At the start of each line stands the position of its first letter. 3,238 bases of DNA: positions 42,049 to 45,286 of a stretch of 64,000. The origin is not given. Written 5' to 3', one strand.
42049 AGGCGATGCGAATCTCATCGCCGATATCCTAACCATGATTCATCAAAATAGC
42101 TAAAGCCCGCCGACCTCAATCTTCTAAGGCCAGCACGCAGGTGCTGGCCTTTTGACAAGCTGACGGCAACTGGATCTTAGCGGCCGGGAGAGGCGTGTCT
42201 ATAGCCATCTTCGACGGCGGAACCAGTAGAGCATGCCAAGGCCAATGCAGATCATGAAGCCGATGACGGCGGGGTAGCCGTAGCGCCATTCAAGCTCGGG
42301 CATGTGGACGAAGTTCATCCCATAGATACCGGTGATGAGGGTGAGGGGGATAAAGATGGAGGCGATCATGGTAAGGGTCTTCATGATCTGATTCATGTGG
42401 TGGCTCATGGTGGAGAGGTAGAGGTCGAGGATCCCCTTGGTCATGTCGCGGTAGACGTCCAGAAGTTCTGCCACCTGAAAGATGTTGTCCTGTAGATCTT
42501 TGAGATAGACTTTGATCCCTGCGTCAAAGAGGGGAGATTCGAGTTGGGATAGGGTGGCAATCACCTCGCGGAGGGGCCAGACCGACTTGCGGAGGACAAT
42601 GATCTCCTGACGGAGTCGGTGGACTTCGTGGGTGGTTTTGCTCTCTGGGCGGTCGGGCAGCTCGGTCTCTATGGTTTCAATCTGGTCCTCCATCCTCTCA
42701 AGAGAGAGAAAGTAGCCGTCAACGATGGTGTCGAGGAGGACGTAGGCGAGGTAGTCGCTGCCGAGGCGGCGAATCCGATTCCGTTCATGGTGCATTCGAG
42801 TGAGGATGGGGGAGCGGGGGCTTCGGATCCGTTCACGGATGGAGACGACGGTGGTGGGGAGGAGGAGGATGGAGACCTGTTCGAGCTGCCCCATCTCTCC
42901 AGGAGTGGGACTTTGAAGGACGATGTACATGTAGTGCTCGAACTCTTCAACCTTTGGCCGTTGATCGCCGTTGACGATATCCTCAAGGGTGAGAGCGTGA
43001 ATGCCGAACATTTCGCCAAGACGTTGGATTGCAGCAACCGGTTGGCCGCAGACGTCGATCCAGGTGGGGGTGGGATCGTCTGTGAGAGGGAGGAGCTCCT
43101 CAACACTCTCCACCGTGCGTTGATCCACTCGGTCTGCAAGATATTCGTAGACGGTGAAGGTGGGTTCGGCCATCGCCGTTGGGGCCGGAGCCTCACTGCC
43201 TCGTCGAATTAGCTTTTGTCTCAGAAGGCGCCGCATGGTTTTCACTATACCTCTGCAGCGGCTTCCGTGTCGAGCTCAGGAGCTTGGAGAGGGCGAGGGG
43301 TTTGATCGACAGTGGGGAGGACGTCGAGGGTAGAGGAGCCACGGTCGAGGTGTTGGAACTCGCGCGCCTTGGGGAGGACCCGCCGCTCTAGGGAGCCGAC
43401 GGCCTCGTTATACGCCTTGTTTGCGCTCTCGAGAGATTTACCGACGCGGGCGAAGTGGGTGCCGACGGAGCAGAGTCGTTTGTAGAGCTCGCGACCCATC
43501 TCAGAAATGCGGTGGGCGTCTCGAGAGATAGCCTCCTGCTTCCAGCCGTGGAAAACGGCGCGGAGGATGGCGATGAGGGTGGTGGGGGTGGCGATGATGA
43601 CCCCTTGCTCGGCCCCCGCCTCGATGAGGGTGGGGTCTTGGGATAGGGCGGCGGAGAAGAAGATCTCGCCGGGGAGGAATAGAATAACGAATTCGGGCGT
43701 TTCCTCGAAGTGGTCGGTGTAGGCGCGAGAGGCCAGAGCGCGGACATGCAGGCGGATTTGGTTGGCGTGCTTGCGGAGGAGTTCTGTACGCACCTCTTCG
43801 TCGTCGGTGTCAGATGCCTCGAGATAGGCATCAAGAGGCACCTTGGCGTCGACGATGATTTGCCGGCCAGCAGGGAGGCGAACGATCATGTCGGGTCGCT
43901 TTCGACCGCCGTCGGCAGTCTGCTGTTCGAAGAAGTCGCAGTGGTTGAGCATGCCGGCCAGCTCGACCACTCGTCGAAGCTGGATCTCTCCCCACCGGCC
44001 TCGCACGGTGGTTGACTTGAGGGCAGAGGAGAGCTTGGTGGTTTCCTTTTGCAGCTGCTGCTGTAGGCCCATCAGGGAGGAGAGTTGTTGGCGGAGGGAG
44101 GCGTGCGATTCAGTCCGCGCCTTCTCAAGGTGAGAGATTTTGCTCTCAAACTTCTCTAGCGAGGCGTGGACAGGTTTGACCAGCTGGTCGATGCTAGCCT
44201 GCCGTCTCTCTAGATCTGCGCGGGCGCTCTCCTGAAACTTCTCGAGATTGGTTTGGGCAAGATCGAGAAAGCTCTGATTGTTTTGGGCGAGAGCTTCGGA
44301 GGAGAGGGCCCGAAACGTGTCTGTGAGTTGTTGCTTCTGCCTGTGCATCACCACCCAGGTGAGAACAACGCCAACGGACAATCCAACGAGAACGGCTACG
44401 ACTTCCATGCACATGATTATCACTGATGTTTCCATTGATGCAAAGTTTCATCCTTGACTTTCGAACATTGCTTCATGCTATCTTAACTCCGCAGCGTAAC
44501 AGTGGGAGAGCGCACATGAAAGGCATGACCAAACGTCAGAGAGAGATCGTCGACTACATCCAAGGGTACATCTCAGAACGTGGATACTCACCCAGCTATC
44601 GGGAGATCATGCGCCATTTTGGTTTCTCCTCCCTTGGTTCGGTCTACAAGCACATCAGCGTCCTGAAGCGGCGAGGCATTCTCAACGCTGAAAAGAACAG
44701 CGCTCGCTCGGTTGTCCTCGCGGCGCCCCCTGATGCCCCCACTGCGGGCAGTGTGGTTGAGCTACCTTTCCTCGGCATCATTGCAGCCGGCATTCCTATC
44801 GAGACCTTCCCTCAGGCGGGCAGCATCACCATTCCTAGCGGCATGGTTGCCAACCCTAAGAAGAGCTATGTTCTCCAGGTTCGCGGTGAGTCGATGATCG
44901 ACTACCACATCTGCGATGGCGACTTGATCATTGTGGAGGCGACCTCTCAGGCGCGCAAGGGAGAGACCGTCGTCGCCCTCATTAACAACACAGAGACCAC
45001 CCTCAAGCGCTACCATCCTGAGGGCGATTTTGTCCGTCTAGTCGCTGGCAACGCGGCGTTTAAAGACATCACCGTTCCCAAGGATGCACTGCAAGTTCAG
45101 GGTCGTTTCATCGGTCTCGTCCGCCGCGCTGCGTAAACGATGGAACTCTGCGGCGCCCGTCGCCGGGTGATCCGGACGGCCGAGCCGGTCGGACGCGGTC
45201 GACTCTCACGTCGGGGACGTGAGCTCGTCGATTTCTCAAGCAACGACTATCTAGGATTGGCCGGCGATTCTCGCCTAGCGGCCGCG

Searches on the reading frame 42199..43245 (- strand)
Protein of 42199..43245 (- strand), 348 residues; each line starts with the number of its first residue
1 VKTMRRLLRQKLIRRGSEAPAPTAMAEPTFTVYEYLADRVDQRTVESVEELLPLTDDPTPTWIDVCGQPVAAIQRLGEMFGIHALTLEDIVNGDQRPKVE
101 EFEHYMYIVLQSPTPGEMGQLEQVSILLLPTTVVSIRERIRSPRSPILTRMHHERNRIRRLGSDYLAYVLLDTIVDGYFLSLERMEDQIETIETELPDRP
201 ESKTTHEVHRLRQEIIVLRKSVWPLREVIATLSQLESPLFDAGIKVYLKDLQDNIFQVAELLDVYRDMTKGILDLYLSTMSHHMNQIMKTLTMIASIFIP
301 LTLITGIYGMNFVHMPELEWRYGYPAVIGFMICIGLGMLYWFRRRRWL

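Call 48: search_protein_families(library=pfam, max_evalue=0.00001, proteins=[window:42199-43245:-])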
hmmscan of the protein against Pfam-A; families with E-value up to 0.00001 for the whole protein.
window:42199-43245:- (348 aa): 1 family
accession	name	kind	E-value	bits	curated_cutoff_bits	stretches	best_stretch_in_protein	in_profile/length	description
PF01544.23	CorA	-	9.8e-70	235.6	27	1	61-344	5-292/292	CorA-like Mg2+ transporter protein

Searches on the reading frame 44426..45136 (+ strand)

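Call 48: search_protein_families(library=pfam, max_evalue=0.00001, proteins=[window:44426-45136:+])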
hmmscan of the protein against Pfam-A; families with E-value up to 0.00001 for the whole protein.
window:44426-45136:+ (236 aa): 2 families
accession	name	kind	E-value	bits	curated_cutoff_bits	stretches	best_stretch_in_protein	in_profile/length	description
PF00717.28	Peptidase_S24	-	2.5e-26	92.1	23.3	1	114-228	1-115/116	Peptidase S24-like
PF01726.22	LexA_DNA_bind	-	9.7e-18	64.2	23.7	1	31-94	1-64/65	LexA DNA binding domain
